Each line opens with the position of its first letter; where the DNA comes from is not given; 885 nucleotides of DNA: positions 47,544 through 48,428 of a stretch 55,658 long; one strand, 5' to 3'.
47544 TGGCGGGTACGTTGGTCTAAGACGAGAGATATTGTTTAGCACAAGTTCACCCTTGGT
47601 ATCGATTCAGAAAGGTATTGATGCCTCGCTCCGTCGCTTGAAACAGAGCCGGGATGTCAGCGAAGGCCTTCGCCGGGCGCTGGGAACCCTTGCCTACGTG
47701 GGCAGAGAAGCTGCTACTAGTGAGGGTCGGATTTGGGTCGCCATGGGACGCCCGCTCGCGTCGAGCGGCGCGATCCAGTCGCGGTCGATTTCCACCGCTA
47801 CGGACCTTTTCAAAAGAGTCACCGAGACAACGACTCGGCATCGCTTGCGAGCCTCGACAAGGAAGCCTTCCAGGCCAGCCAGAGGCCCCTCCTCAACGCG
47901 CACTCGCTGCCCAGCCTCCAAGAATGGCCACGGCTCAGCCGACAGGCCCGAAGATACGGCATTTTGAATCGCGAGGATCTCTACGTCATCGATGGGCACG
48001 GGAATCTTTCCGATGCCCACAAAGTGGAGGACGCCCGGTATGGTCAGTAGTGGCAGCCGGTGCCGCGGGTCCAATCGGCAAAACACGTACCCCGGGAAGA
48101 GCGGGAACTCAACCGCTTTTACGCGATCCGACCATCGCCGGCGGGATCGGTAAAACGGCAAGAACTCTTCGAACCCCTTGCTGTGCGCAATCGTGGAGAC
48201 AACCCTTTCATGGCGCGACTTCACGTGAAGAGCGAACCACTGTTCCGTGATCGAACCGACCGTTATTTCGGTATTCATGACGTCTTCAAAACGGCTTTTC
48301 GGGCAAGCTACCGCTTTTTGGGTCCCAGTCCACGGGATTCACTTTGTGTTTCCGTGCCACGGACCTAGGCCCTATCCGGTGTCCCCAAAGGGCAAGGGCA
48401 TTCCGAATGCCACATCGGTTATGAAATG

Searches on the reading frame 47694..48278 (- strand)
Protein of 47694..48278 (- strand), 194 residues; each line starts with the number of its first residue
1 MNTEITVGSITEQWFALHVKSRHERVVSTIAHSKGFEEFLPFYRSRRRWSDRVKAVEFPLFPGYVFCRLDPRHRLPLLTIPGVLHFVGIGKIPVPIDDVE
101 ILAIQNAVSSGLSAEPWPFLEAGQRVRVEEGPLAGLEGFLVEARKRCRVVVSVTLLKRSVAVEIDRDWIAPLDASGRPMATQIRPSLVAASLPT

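Call 19: search_protein_families(library=pfam, proteins=[window:47694-48278:-], max_evalue=0.00001)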
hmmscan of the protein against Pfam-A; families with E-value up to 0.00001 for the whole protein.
window:47694-48278:- (194 aa): 1 family
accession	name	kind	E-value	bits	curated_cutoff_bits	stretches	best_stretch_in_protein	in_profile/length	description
PF02357.24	NusG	-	3.3e-17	63.2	22.2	1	13-104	2-92/93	Transcription termination factor nusG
